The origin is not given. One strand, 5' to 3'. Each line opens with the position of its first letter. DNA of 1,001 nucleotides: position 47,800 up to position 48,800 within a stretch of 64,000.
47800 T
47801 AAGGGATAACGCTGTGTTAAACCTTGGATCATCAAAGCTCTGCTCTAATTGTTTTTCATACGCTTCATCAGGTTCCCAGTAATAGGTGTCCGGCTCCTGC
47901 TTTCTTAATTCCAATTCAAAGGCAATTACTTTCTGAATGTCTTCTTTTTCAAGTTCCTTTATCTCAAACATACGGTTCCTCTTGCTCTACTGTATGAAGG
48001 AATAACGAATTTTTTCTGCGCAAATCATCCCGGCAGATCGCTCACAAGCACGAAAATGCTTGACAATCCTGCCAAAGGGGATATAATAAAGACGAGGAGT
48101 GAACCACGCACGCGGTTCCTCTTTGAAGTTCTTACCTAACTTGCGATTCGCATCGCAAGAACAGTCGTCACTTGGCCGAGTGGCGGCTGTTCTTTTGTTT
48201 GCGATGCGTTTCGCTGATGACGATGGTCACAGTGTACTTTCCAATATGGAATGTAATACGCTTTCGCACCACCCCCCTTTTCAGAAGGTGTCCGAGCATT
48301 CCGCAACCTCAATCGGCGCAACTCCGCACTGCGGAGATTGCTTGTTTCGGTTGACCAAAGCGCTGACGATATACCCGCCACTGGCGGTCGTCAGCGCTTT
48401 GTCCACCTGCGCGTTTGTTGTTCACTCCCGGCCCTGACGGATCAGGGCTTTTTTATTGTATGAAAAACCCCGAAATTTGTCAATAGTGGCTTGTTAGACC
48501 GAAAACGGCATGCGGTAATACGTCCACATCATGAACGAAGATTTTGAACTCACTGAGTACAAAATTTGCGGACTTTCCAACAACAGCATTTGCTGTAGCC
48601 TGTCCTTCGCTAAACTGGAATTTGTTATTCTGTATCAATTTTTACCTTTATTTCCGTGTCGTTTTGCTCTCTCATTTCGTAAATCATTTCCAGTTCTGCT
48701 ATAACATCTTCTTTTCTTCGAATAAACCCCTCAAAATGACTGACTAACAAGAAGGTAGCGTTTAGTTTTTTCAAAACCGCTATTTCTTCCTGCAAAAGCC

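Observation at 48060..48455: Orphan ~360-nt highly structured transcript unit of unknown class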

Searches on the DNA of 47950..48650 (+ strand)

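Call 7: search_rna_families(source=window, start=47950, end=48650, threshold=evalue, max_evalue=10, show_alignments=3)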
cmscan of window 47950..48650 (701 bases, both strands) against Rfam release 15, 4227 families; matches with E-value up to 10: 9.
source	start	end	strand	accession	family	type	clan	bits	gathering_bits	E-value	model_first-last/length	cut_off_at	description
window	48391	48456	+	RF02837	anti-hemB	Gene; sRNA;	-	20.8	49.5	0.023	1-81/81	no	Burkholderia RNA 7 (anti-hemB)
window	48136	48198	+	RF02074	STnc240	Gene; sRNA;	-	18.6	55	6.2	1-77/77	no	Enterobacterial sRNA STnc240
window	48151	48200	+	RF00143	mir-6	Gene; miRNA;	CL00083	15.9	58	8.3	1-74/74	no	mir-6 microRNA precursor family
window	48357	48400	-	RF04214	MIR7526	Gene; miRNA;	-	15.7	110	4.2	1-113/113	no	MIR7526 microRNA precursor family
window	48144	48213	+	RF03828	MIR831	Gene; miRNA;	-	15.4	100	2.6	1-181/181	no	MIR831 microRNA precursor family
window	48336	48404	+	RF00262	sar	Gene; antisense;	-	14.6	43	7.1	1-68/68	no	sar RNA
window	48354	48449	-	RF02865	ncS01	Gene; sRNA;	-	14.4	58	8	1-110/110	no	Burkholderia sRNA 1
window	48429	48483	-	RF02236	asX2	Gene; sRNA;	-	13.8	70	6.4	1-87/87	no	Xanthomonas sRNA asX2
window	48213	48250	+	RF01276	sR53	Gene; snRNA; snoRNA; CD-box;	-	10.7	49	8.8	1-60/60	no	Small nucleolar RNA sR53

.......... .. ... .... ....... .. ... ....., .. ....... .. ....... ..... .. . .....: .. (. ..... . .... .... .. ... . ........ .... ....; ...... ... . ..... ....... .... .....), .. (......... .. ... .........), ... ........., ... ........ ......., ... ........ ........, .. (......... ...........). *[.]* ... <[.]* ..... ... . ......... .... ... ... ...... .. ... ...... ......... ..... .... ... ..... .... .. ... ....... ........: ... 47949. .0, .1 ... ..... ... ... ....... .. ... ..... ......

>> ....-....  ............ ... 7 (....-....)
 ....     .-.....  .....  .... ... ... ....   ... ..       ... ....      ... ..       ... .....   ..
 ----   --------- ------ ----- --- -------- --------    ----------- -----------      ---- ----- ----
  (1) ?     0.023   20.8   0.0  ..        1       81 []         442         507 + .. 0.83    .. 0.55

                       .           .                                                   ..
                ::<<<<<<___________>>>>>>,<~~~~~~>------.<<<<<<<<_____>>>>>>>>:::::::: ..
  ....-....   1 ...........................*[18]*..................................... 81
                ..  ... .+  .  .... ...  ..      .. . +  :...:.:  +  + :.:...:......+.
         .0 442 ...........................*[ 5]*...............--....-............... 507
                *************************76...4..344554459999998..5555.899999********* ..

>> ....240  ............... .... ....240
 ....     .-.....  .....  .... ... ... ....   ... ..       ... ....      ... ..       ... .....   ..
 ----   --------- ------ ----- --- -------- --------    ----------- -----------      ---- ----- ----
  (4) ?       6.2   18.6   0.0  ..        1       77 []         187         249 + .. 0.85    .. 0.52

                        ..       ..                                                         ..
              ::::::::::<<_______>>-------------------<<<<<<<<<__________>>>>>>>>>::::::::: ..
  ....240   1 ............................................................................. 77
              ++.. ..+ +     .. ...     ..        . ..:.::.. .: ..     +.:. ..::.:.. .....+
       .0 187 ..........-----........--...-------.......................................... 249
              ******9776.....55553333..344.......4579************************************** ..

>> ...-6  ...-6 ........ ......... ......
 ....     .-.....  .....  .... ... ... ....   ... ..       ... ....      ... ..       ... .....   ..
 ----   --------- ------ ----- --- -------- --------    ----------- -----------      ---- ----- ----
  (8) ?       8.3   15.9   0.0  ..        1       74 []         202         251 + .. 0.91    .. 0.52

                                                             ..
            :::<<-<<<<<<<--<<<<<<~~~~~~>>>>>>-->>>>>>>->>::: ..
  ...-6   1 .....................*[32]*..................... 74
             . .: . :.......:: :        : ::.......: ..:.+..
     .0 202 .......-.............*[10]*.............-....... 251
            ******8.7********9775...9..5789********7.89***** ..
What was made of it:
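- On Any Rfam RNA family (RNase P, tmRNA, SRP, 6S, riboswitches, known antitoxin sRNAs): Only sub-threshold chance matches in 47950-48650 (call 7).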

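Call 15: search_dna_similar(query=window:48040-48470:+, collection=phages, mode=distant, max_evalue=0.01)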
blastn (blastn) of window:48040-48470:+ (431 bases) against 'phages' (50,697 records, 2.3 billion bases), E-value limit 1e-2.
No match.

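Call 16: search_dna_similar(query=window:48040-48470:+, collection=plasmids, mode=distant, max_evalue=0.01)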
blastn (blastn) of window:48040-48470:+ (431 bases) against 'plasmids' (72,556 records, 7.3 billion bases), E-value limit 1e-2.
No match.
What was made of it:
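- Tried and rejected: BLASTN of the 431-nt region against the phage and plasmid collections gave no match (calls 15, 16).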

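Call 67: build_rna_model(alignment_id=A3)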
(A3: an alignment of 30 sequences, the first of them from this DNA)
Model R1 built from alignment A3 (30 sequences, 127 columns); structure: RNAalifold consensus.
model positions 113; base pairs 18; branch points 1; effective number of sequences 3.79; information 0.59 bits per position. Calibrated on 0.2 Mb of random sequence (short: E-values are rough).
structure used (alignment columns):
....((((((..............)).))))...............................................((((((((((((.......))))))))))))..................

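Call 68: search_with_rna_model(model_id=R1, source=window, max_evalue=10, show_alignments=2)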
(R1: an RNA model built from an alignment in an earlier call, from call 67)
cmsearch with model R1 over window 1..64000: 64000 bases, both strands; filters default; matches with E-value up to 10: 4.
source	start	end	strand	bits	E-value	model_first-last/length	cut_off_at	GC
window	48094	48203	+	90.5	2.2e-20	1-113/113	no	0.53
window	48151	48264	-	20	0.0091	1-113/113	no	0.47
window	41452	41543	-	15.6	0.11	1-113/113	no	0.41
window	31026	31122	+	15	0.16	1-113/113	no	0.57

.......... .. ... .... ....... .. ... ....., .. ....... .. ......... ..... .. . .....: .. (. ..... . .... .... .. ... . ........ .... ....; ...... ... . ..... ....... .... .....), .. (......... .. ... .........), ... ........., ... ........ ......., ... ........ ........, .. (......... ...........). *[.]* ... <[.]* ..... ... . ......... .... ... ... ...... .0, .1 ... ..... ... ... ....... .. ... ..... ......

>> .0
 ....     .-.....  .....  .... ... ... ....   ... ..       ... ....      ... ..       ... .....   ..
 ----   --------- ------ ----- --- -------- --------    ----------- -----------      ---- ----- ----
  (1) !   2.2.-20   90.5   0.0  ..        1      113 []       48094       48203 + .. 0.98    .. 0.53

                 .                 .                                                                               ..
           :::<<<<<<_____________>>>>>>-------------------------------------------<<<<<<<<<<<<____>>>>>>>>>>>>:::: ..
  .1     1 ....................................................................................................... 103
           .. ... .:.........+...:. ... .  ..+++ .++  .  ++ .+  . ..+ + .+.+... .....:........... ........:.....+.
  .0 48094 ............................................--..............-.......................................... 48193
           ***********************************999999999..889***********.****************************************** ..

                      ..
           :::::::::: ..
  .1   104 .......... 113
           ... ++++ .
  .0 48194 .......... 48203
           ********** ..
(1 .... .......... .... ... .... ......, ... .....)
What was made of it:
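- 48094..48201 (+): Antisense sRNA, the candidate antitoxin, about 106 nt. It has SL1 (48094-48121), a linker, SL2 (48140-48159) and the SL3 terminator (48157-48194) followed by the U-tract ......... A covariance model built from 30 copies, this one among them (so the match is partly by construction), matches 48094-48203 at 90.5 bits, E = 2e-20 (call 68).
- Closest known: The neighbouring locus in this window. Different: The sRNA covariance model built for the first family does not detect it (call 68).
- Tried and rejected: The sRNA covariance model does not detect the sRNA at 50.38 kb, so the two loci are not one sequence family (call 68).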

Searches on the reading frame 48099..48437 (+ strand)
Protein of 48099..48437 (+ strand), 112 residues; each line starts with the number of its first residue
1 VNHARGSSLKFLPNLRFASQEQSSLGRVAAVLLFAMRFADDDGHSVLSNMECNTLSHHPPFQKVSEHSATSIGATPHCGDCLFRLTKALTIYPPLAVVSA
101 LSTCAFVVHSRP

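Call 11: search_protein_families(library=pfam, proteins=[window:48099-48437:+], max_evalue=0.01)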
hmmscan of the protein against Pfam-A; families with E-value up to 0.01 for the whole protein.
window:48099-48437:+ (112 aa): 0 families

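Call 12: search_protein_families(library=padloc, proteins=[window:48099-48437:+], max_evalue=0.01)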
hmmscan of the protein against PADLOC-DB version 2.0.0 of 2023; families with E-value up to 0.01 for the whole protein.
window:48099-48437:+ (112 aa): 0 families

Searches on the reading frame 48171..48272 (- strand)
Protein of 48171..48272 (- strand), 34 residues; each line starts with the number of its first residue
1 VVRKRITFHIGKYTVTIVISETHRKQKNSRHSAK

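Call 37: find_related_loci(query=A2, collection=genome_contigs, flank=3000)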
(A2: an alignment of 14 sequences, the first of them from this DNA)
Query A2 (34 aa) in genome_contigs; peptide patterns used: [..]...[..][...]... (x = any residue, [..] = any of these).
49 stretches matched a pattern; 31 encode a relative of the query (tblastn E <= 1e-3); 31 distinct loci.
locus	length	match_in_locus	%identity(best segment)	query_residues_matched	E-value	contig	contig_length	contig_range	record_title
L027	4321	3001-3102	88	1-34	2e-15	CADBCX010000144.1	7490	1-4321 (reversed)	MAG: uncultured Clostridiales bacterium isolate RUG13860 genome assembly, contig: RUG13860_asm_144, whole genome shotgun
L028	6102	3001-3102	85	1-34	5e-15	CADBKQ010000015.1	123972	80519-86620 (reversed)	MAG: uncultured Clostridiales bacterium isolate RUG14052 genome assembly, contig: RUG14052_asm_15, whole genome shotgun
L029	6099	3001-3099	91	1-34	7e-15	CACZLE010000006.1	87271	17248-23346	MAG: uncultured Clostridiales bacterium isolate RUG12722 genome assembly, contig: RUG12722_asm_6, whole genome shotgun s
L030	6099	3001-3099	76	1-34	8e-13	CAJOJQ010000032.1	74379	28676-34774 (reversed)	uncultured Christensenellaceae bacterium isolate Red_deer_4_mag_93 genome assembly, contig: scaffold_2030, whole genome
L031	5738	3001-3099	76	1-34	1e-12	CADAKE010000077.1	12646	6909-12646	MAG: uncultured Clostridiales bacterium isolate RUG13367 genome assembly, contig: RUG13367_asm_77, whole genome shotgun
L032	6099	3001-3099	76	1-34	2e-12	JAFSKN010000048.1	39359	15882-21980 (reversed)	MAG: Clostridia bacterium isolate RGIG3226 Goat_Reticulum-2__c921, whole genome shotgun sequence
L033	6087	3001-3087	83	5-34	6e-12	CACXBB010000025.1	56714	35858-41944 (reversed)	MAG: uncultured Clostridiales bacterium isolate RUG11088 genome assembly, contig: RUG11088_asm_25, whole genome shotgun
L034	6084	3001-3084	90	6-34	1e-11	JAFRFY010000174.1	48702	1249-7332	MAG: Clostridia bacterium isolate RGIG2434 Goat_Ileum.Co__c930784, whole genome shotgun sequence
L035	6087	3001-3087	83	5-34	2e-11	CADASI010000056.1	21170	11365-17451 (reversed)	MAG: uncultured Clostridiales bacterium isolate RUG13574 genome assembly, contig: RUG13574_asm_56, whole genome shotgun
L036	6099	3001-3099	76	1-34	8e-11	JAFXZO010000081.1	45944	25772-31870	MAG: Clostridia bacterium isolate RGIG6889 Sheep_Rumen-5__c1113756, whole genome shotgun sequence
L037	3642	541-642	71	5-34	2e-10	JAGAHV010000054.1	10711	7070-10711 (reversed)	MAG: Clostridia bacterium isolate RGIG8456 Water_deer_Abomasum.Co__c111760, whole genome shotgun sequence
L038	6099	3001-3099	82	1-34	6e-13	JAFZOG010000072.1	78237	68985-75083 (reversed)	MAG: Clostridia bacterium isolate RGIG7947 Water_buffalos_Rumen-1__c456977, whole genome shotgun sequence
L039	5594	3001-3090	73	1-30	2e-10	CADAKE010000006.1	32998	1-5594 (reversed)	MAG: uncultured Clostridiales bacterium isolate RUG13367 genome assembly, contig: RUG13367_asm_6, whole genome shotgun s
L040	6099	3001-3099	70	5-34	6e-10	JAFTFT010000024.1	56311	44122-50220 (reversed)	MAG: Oscillospiraceae bacterium isolate RGIG3778 Roe_deer_Abomasum-4__c1541, whole genome shotgun sequence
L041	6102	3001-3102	68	5-34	1e-9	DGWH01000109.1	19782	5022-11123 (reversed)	MAG TPA_asm: Christensenella sp. UBA4263 UBA4263_contig_46958, whole genome shotgun sequence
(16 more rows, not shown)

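Call 59: find_related_loci(query=A2, collection=viral_contigs, flank=3000)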
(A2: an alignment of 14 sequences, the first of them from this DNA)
Query A2 (34 aa) in viral_contigs; peptide patterns used: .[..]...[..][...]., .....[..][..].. (x = any residue, [..] = any of these).
29 stretches matched a pattern; 6 encode a relative of the query (tblastn E <= 1e-3); 6 distinct loci.
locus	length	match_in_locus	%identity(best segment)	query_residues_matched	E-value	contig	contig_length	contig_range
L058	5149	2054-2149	56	1-34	6e-9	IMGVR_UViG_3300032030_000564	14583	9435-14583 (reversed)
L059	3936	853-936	56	1-34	4e-8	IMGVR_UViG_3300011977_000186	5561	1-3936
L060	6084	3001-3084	56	1-34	5e-8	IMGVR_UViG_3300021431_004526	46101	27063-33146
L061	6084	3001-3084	56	1-34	5e-8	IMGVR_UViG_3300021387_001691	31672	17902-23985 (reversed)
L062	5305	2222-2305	56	1-34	5e-8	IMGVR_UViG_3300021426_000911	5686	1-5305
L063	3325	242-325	56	1-34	5e-8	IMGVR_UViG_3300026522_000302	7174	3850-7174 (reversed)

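Call 60: find_related_loci(query=A2, collection=metagenome_contigs, flank=600)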
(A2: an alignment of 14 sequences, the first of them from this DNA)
Query A2 (34 aa) in metagenome_contigs; peptide patterns used: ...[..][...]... (x = any residue, [..] = any of these).
158 stretches matched a pattern; 40 encode a relative of the query (tblastn E <= 1e-3); 40 distinct loci.
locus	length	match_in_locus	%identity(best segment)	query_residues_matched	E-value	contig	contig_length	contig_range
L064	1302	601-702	82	1-34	3e-15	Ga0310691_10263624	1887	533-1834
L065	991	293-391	91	1-34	5e-15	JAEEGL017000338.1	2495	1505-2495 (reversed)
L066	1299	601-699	91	1-34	5e-15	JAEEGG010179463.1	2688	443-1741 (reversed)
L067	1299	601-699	85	1-34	2e-14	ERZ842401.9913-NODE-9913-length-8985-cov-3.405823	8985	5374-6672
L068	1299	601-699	88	1-34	4e-14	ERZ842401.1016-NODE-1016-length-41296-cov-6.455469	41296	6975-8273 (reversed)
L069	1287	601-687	90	5-34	1e-12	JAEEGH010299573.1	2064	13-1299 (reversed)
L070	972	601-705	74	3-34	3e-12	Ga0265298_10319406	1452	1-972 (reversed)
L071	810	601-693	84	3-34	3e-12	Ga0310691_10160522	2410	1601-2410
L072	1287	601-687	87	5-34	3e-12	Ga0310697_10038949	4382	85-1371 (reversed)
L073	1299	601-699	70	5-34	1e-11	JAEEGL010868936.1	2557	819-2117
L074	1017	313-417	71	3-34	2e-11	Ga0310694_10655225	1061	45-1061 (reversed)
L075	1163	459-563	71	3-34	2e-11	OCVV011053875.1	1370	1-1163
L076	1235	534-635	71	5-34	6e-11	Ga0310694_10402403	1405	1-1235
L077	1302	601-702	71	5-34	6e-11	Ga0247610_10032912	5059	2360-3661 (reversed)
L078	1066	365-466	71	5-34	6e-11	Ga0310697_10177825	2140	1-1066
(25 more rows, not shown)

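Call 69: predict_structure(alignment_id=A5)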
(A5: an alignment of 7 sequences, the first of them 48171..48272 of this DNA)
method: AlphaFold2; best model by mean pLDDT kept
length: 34 residues; sequences in the alignment: 7
mean_pLDDT: 76.6   pTM: 0.34
mean pLDDT of the five models: 76.6, 75.2, 74.9, 72.9, 72.3
residues with pLDDT >= 90: 13; 70-90: 8; 50-70: 12; < 50: 1
segments of 3 or more residues with pLDDT < 50: none
pLDDT, mean of each block of 10 residues (from residue 1): 87 92 60 53
secondary structure, 60 per line:
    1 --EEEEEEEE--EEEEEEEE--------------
elements in order: E3-10 E13-20
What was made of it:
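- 48168..48263 (-): Conserved small ORF (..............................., then stop). The codon at the family's start position (48263..48261) is AAG here, not ATG/GTG/TTG. Possible alternative in-frame starts are GTG at 48272 or 48269, and ATG at 48299. AlphaFold2 predicts a beta-hairpin (residues 3-10 and 13-20, block-mean pLDDT 87 and 92 over residues 1-20) (call 69).
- On Type I toxin-antitoxin system: AlphaFold2 predicts a beta-hairpin (call 69).
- It is predicted to be a beta-hairpin (call 69).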
